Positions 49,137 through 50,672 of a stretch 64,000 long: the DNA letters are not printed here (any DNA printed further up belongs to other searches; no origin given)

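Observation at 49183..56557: ~7.4-kb integrase-bearing genomic island inserted at the 3' end of tRNA-Ser(GGA), bounded by an exact 23-bp direct repeat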

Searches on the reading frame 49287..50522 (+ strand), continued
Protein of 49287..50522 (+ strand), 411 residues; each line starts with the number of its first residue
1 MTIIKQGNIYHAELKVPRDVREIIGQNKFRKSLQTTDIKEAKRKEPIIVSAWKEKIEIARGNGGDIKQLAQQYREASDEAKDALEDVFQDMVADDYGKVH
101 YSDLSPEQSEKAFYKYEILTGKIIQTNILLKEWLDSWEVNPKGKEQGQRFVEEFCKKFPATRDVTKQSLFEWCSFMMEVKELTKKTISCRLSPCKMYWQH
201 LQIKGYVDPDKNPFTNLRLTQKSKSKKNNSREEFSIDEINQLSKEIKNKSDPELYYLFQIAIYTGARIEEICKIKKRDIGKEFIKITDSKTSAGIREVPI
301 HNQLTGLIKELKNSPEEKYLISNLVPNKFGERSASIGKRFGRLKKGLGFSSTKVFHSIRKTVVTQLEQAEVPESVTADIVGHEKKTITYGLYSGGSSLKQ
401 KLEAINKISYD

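Call 30: search_protein_families(library=pfam, max_evalue=0.001, proteins=[L008:11327-14872:-, L008:15869-18343:+, L008:18348-19151:+, L008:15579-15827:+, L008:19691-20455:-, L008:9058-9636:-, L018:11684-12772:+, L018:13186-14166:+, L018:14245-15660:-])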
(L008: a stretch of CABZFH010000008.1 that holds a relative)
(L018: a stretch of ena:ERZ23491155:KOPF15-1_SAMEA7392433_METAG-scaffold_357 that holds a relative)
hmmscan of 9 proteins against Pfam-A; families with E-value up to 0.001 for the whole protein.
L008:11327-14872:- (1181 aa): 6 families
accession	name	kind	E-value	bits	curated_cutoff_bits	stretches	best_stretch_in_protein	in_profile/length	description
PF00580.27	UvrD-helicase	-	1.2e-33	117.5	23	1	18-547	3-265/271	UvrD/REP helicase N-terminal domain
PF13361.12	UvrD_C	-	1.9e-17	64.2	25.6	1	548-826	146-345/350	UvrD-like helicase C-terminal domain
PF13245.12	AAA_19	-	3.9e-17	63.1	25.1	2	20-88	1-69/134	AAA domain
PF13538.12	UvrD_C_2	-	1.3e-09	38.2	27.4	0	807-826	32-51/52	UvrD-like helicase C-terminal domain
PF01443.25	Viral_helicase1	-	2.4e-07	31.2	21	0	719-828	160-228/228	Viral superfamily 1 RNA helicase core domain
PF13604.12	AAA_30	-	4.3e-06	27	27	0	489-573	85-162/191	AAA domain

L008:15869-18343:+ (824 aa): 2 families
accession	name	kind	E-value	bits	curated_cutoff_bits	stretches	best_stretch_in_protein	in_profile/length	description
PF03235.19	GmrSD_N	-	8e-25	88.6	33.2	1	8-330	6-195/199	GmrSD restriction endonuclease, N-terminal domain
PF04326.19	SLFN_AlbA_2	-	1.5e-12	48.5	25.3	1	663-807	1-117/118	Schlafen, AlbA_2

L008:18348-19151:+ (267 aa): 2 families
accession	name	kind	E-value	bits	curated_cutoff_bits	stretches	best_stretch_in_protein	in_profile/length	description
PF12705.13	PDDEXK_1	-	1.1e-09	39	22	1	39-260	5-243/247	PD-(D/E)XK nuclease superfamily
PF12684.13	DUF3799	-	0.00032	21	26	1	148-260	122-230/233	PDDEXK-like domain of unknown function (DUF3799)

L008:15579-15827:+ (82 aa): 0 families

L008:19691-20455:- (254 aa): 1 family
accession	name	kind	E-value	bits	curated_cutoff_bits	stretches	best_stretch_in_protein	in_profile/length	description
PF12705.13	PDDEXK_1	-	3.4e-09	37.4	22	1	18-189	2-189/247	PD-(D/E)XK nuclease superfamily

L008:9058-9636:- (192 aa): 1 family
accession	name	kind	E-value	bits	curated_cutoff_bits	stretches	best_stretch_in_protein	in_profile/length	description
PF02469.27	Fasciclin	-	3e-20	73.1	22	1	31-151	2-121/123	Fasciclin domain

L018:11684-12772:+ (362 aa): 1 family
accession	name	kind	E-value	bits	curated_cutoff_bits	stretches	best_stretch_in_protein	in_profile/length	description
PF03895.21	YadA_anchor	-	0.00014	22.3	22.7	1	235-293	11-59/60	YadA-like membrane anchor domain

L018:13186-14166:+ (326 aa): 1 family
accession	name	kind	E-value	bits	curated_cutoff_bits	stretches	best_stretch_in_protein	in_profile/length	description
PF00589.27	Phage_integrase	-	3.1e-22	79.6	27.1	1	185-316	23-168/172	Phage integrase family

L018:14245-15660:- (471 aa): 0 families

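Call 39: find_related_loci(query=A2, collection=metagenome_contigs, flank=10000)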
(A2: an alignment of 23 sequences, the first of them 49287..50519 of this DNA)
Query A2 (411 aa) in metagenome_contigs; peptide patterns used: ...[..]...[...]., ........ (x = any residue, [..] = any of these).
600 stretches matched a pattern (row limit reached: there are more); 485 encode a relative of the query (tblastn E <= 1e-3); the best 80 are kept; 80 distinct loci.
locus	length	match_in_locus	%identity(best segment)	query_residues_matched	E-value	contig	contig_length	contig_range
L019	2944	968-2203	67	1-410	0e+0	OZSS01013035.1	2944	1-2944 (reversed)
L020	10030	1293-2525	55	1-410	5e-154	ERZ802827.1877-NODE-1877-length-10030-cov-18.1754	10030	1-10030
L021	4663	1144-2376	55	1-410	7e-157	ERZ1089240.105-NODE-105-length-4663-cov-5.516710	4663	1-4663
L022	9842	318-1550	55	1-410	1e-153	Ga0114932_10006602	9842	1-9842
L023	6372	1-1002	66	80-410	1e-140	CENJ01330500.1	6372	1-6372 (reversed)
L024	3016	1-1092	55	47-410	2e-142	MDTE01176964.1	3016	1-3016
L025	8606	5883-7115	49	1-410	6e-134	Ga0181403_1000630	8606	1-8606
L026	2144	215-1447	48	1-410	4e-140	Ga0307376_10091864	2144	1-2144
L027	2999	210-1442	47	1-410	1e-134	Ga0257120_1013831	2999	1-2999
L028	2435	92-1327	45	1-410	4e-109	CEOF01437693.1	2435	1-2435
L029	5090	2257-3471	43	3-411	7e-93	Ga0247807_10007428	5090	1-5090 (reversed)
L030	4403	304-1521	40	3-410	7e-88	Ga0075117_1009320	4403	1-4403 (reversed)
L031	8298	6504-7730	40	3-410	1e-86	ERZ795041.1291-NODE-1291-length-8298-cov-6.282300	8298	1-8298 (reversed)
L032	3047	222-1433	37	5-410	5e-87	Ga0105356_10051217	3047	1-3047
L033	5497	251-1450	40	5-410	5e-84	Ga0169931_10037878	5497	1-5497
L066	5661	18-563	68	232-411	5e-74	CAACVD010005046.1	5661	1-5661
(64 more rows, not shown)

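Call 44: search_protein_families(library=pfam, max_evalue=0.001, proteins=[L025:32-706:+, L025:694-1158:+, L025:1896-3056:+, L025:3115-3669:-, L025:3694-5598:+, L025:7223-7879:-, L025:7950-8243:+, L025:8236-8451:+])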
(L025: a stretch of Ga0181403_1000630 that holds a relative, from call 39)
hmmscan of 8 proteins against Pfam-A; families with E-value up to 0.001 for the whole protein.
L025:32-706:+ (224 aa): 0 families

L025:694-1158:+ (154 aa): 0 families

L025:1896-3056:+ (386 aa): 2 families
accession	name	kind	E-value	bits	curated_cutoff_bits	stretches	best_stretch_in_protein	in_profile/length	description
PF13365.12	Trypsin_2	-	3.6e-25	89.8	27.6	1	158-316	1-144/144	Trypsin-like peptidase domain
PF00089.32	Trypsin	-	3.9e-11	43.6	20.6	1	158-328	27-205/220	Trypsin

L025:3115-3669:- (184 aa): 0 families

L025:3694-5598:+ (634 aa): 5 families
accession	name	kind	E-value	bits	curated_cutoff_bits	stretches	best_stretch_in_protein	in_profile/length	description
PF10593.14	Z1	-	4.3e-19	69.4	25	1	260-450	2-192/228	Z1 domain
PF18766.7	SWI2_SNF2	-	1.7e-05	25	26.7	1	37-178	6-134/221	SWI2/SNF2 ATPase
PF00270.35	DEAD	-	4.2e-05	23.8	26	1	39-202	6-161/167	DEAD/DEAH box helicase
PF04851.21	ResIII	-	7.7e-05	23.1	22.5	1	40-159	15-134/164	Type III restriction enzyme, res subunit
PF01637.24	ATPase_2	-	0.00053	20.3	33.2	0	49-114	21-87/225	ATPase domain predominantly from Archaea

L025:7223-7879:- (218 aa): 0 families

L025:7950-8243:+ (97 aa): 0 families

L025:8236-8451:+ (71 aa): 1 family
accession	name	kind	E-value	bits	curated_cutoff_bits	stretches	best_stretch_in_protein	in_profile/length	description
PF18974.5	DUF5710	-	2.4e-19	69.2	26.5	1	5-48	1-44/44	Domain of unknown function (DUF5710)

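Call 54: search_solved_structures(query=window:49287-50519:+, max_evalue=0.01, show_alignments=1)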
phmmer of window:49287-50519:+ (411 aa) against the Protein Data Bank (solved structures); distinct sequences matched with E-value up to 0.01: 7.
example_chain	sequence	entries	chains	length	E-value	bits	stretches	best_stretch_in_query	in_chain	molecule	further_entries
1z1b_A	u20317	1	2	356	2.5e-06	29.9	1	114-388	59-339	Integrase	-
5j0n_E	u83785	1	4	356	6.2e-06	28.6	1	115-388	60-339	Integrase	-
1z1g_A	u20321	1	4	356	6.7e-06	28.5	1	114-387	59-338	Integrase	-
1z19_A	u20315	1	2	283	9.9e-06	28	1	217-388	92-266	Integrase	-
1p7d_A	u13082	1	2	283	2.2e-05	26.8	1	220-388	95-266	Integrase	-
1ae9_A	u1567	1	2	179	4.3e-05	25.9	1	254-388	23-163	LAMBDA INTEGRASE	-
6emy_A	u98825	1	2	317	0.0085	18.3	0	285-395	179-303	Int protein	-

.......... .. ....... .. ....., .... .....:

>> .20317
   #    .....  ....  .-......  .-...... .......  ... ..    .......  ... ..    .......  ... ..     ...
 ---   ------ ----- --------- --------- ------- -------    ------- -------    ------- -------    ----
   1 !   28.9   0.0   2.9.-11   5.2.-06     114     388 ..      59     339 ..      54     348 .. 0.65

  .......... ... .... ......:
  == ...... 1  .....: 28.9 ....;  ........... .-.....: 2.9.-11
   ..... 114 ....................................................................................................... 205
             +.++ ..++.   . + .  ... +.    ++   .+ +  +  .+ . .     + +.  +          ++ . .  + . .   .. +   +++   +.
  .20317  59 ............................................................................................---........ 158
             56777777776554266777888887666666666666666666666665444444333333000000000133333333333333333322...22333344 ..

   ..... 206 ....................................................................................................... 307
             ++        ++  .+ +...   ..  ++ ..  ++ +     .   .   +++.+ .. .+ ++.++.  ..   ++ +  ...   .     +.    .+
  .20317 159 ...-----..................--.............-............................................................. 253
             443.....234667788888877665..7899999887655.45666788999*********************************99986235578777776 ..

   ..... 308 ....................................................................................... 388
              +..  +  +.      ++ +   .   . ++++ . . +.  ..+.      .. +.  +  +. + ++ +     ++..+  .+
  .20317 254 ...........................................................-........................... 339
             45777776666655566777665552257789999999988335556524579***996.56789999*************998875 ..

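Call 55: search_protein_families(library=ncbifam, max_evalue=0.01, proteins=[window:49287-50522:+])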
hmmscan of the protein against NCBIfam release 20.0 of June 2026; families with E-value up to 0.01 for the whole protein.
window:49287-50522:+ (411 aa): 3 families
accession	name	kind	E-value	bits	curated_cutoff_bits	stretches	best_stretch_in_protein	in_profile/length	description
NF040815.2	recomb_XerA_Arch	equivalog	1.2e-13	51.2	220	1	149-385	22-245/263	site-specific tyrosine recombinase/integron integrase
TIGR02224.1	recomb_XerC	equivalog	8.8e-09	35.1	335.15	1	150-383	31-266/295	tyrosine recombinase XerC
TIGR02225.1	recomb_XerD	equivalog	5.4e-06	25.9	329.6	1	158-317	36-189/290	site-specific tyrosine recombinase XerD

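Call 64: search_protein_families(library=pfam, max_evalue=0.001, proteins=[L023:1125-2384:+, L023:2381-3109:+, L023:3109-4113:+, L023:4453-6168:-, L006:12240-13121:+, L006:13118-13312:+, L006:13309-14259:+, L026:1547-2143:+, L020:3551-6667:-, L066:2297-3604:+])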
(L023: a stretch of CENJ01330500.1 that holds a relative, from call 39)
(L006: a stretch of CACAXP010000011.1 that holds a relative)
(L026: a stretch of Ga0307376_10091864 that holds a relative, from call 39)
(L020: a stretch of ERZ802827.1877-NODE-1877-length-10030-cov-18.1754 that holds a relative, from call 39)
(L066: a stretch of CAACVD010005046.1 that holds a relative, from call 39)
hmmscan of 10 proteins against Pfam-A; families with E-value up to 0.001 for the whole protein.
L023:1125-2384:+ (419 aa): 2 families
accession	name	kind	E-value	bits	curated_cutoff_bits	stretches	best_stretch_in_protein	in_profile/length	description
PF01442.23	Apolipoprotein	-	4.4e-10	40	90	1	297-415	53-171/190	Apolipoprotein A1/A4/E domain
PF04513.17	Baculo_PEP_C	-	0.00052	20.5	38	0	190-257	42-109/140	Baculovirus polyhedron envelope protein, PEP, C terminus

L023:2381-3109:+ (242 aa): 1 family
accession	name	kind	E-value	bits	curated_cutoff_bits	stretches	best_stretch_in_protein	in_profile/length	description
PF00691.25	OmpA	-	2.4e-09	37.8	27.2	1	93-177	1-72/98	OmpA family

L023:3109-4113:+ (334 aa): 1 family
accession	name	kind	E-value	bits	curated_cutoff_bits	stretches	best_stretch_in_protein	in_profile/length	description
PF13392.12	HNH_3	-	6.6e-05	22.9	24.8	1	272-292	19-39/46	HNH endonuclease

L023:4453-6168:- (571 aa): 0 families

L006:12240-13121:+ (293 aa): 0 families

L006:13118-13312:+ (64 aa): 1 family
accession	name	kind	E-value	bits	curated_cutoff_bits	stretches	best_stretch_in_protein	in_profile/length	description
PF00226.36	DnaJ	-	0.00013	22.4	27.8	1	28-63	19-58/63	DnaJ domain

L006:13309-14259:+ (317 aa): 2 families
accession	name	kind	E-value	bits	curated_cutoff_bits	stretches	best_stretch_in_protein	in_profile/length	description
PF00899.27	ThiF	-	4.9e-40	137.6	28.1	1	5-229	5-217/238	ThiF family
PF01488.26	Shikimate_DH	-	1.4e-05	25.6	24.3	0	18-51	10-43/138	Shikimate / quinate 5-dehydrogenase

L026:1547-2143:+ (199 aa): 0 families

L020:3551-6667:- (1038 aa): 3 families
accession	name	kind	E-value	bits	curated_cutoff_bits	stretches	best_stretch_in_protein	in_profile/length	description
PF00873.25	ACR_tran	-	2e-264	880.3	28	1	5-1025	1-1020/1021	AcrB/AcrD/AcrF family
PF02355.23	SecD_SecF_C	-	9.6e-08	32.1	20.5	1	350-493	43-182/189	Protein export membrane protein SecD/SecF, C-terminal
PF03176.21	MMPL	-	3.2e-07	30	20.5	1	348-504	153-305/333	MMPL family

L066:2297-3604:+ (435 aa): 0 families

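Call 65: search_protein_families(library=padloc, max_evalue=0.001, proteins=[L023:1125-2384:+, L023:2381-3109:+, L023:3109-4113:+, L023:4453-6168:-, L006:12240-13121:+, L006:13309-14259:+, L008:11327-14872:-, L008:15869-18343:+, L008:18348-19151:+, L025:3694-5598:+])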
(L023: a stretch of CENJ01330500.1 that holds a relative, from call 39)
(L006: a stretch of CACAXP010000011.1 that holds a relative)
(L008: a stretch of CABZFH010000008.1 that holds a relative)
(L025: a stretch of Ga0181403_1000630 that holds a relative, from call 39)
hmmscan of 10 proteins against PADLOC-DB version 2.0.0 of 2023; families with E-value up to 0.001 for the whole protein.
L023:1125-2384:+ (419 aa): 21 families
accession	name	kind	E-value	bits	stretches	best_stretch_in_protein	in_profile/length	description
PDLC00638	ZorA2|ZorA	-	3.2e-87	291.6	2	5-333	5-349/545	MotA/ExbB/TolQ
PDLC00640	ZorA2|ZorA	-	1.4e-83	279.5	2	7-336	6-360/590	MotA/ExbB/TolQ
PDLC00637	ZorA2|ZorA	-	7e-82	273.4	1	20-416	16-418/420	MotA/ExbB/TolQ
PDLC00636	ZorA2|ZorA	-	3.1e-60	202.4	2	17-355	10-361/461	MotA/ExbB/TolQ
PDLC00639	ZorA2|ZorA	-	7.1e-53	178.1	2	11-374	27-386/494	MotA/ExbB/TolQ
PDLC00635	ZorA2|ZorA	-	5.7e-36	122.6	2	21-164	16-158/505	MotA/ExbB/TolQ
PDLC00597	ZorA1|ZorA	-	3.6e-13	47.1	1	42-390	102-439/683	MotA/ExbB/TolQ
PDLC00601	ZorA1|ZorA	-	4.2e-13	46.8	2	53-115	140-208/699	MotA/ExbB/TolQ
PDLC00598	ZorA1|ZorA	-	1.6e-09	34.7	1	57-409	137-505/663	MotA/ExbB/TolQ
PDLC00602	ZorA1|ZorA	-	7.8e-09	32.8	1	56-409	136-477/648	MotA/ExbB/TolQ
PDLC00648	ZorA3|ZorA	-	7.8e-07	26.2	1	146-412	223-486/692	MotA/ExbB/TolQ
PDLC03865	LmuB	-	9e-07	25.5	1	124-415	538-807/1007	-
PDLC00604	ZorA1|ZorA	-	1.8e-06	24.6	1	57-393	149-610/639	MotA/ExbB/TolQ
PDLC00647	ZorA3|ZorA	-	1.3e-05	21.8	0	57-409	120-482/780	MotA/ExbB/TolQ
PDLC00599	ZorA1|ZorA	-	1.4e-05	22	0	56-395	134-496/631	MotA/ExbB/TolQ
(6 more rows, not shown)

L023:2381-3109:+ (242 aa): 7 families
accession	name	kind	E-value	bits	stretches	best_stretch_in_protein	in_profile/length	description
PDLC00641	ZorB2|ZorB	-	2.2e-85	284.1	1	6-232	10-236/238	MotB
PDLC00609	ZorB1|ZorB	-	1.8e-52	176.2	1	6-230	12-226/232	MotB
PDLC00608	ZorB1|ZorB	-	5.8e-17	59.8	1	7-218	12-225/243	MotB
PDLC00610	ZorB1|ZorB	-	2.4e-14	51.5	1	7-169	11-186/254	MotB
PDLC00611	ZorB1|ZorB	-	4e-12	44.3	1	11-170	19-168/240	MotB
PDLC00612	ZorB1|ZorB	-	3.7e-08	31.3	1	44-217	87-265/293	MotB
PDLC00651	ZorB3|ZorB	-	8.8e-06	23.4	1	10-164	13-158/215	MotB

L023:3109-4113:+ (334 aa): 5 families
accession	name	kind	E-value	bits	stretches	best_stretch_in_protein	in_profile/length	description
PDLC00645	ZorE2|ZorE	-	1.5e-62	209.8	2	172-329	130-283/375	HNH endonuclease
PDLC00642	ZorE2|ZorE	-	1.7e-56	189.7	2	173-325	133-282/283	HNH endonuclease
PDLC00643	ZorE2|ZorE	-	3.2e-44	149.3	2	172-314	131-275/282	HNH endonuclease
PDLC00644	ZorE2|ZorE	-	9.3e-20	69.4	1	173-317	121-256/267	HNH endonuclease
PDLC00646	ZorE2|ZorE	-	7.2e-14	50.2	1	10-142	9-127/162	HNH endonuclease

L023:4453-6168:- (571 aa): 0 families

L006:12240-13121:+ (293 aa): 0 families

L006:13309-14259:+ (317 aa): 29 families (the best 25 are shown)
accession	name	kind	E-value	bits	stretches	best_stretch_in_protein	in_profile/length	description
PDLC00829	E1-E2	-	4.6e-15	53.6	1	18-166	169-318/426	E1-E2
PDLC00837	E1-E2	-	7.2e-15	52.8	1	19-167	324-479/593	E1-E2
PDLC00848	E1-E2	-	4.5e-14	49.6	1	17-115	371-470/607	E1-E2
PDLC00839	E1-E2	-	5.5e-14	49.3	1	18-119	368-470/602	E1-E2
PDLC00830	E1-E2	-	5.5e-12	42.7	1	17-168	307-458/551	E1-E2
PDLC00831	E1-E2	-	1.2e-11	42.1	1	11-180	309-479/578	E1-E2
PDLC00843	E1-E2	-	1.5e-11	41.5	1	18-141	316-440/575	E1-E2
PDLC00834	E1-E2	-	8.3e-11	39.1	1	18-172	300-456/564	E1-E2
PDLC00828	E1-E2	-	4.7e-10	37.3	1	19-166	174-322/431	E1-E2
PDLC00850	E1-E2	-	1.7e-09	34.7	1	19-125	313-422/566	E1-E2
PDLC00835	E1-E2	-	1.8e-09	34.6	1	16-148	369-501/778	E1-E2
PDLC00856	E1-E2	-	3.6e-09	33.7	1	20-126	322-428/573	E1-E2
PDLC00852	E1-E2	-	6.2e-09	33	1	18-65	324-371/546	E1-E2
PDLC00827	E1-E2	-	2.5e-08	30.8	1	17-70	329-383/711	E1-E2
PDLC00832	E1-E2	-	3.4e-08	30.1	1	18-83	336-400/588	E1-E2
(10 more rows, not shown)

L008:11327-14872:- (1181 aa): 34 families (the best 25 are shown)
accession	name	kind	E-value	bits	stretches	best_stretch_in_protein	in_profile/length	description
PDLC00117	GajB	-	1.3e-35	121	3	472-591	191-314/604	UrvD helicase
PDLC03802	RTasHel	-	6e-30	102.7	3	18-81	8-70/675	DRT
PDLC00132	GajB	-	1.7e-26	91.1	3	454-584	174-304/625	UrvD helicase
PDLC00114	GajB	-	2.1e-24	84.1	3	383-591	115-313/635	UrvD helicase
PDLC00130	GajB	-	1.6e-22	77.5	2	484-583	196-294/589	UrvD helicase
PDLC00107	GajB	-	1.7e-22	77.8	3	14-191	14-178/587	UrvD helicase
PDLC00103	GajB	-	7e-18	62.9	2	478-581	196-297/612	UrvD helicase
PDLC00127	GajB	-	1.4e-17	61.5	2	454-595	161-306/594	UrvD helicase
PDLC00129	GajB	-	9.3e-16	55.5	2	490-668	223-393/594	UrvD helicase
PDLC00138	GajB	-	1e-15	55.5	2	486-581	213-306/581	UrvD helicase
PDLC00116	GajB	-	2.7e-15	54.1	2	478-583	144-250/557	UrvD helicase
PDLC00121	GajB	-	6e-14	49.5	1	469-566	173-270/565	UrvD helicase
PDLC00112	GajB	-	9.3e-14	48.9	1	21-81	11-70/581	UrvD helicase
PDLC00136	GajB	-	5.3e-13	46.7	1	495-574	208-284/570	UrvD helicase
PDLC00123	GajB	-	9.5e-13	45.6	2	490-591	173-272/540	UrvD helicase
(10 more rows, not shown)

L008:15869-18343:+ (824 aa): 5 families
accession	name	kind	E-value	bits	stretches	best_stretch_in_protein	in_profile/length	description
PDLC04151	HEC-05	-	1.2e-44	151.1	2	306-638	247-594/600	-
PDLC04150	HEC-05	-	7.5e-27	92.4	2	2-114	9-143/583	-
PDLC04709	PDC-M55C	-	4.4e-19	66.5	1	3-123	17-146/554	-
PDLC04153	HEC-05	-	5.3e-13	46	1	3-53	9-59/621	-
PDLC04155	HEC-06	-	2.2e-07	27.8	1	11-89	17-88/562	-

L008:18348-19151:+ (267 aa): 3 families
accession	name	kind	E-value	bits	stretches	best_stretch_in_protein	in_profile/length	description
PDLC01447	Cas4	-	8.7e-07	27.5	1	35-261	4-155/161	"CAS-I,CAS-II,CAS-III,CAS-IV,CAS-V,CAS-VI; acquisition_associated"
PDLC00943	Cas4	-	0.00014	19.8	1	134-260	70-175/180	CRISPR-associated protein Cas4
PDLC01250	Cas4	-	0.00019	19.8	0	125-260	56-164/168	"CAS-I,CAS-II,CAS-III,CAS-IV,CAS-V,CAS-VI; acquisition_associated"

L025:3694-5598:+ (634 aa): 3 families
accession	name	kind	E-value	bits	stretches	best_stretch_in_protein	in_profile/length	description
PDLC03202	Helicase_II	-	1.6e-46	156.9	1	38-490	30-473/621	Type II helicase domain protein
PDLC02205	MzaC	-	3.6e-08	29.8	1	345-460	535-642/952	-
PDLC04140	mad8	-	0.00037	18.1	1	42-137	22-118/314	mads_8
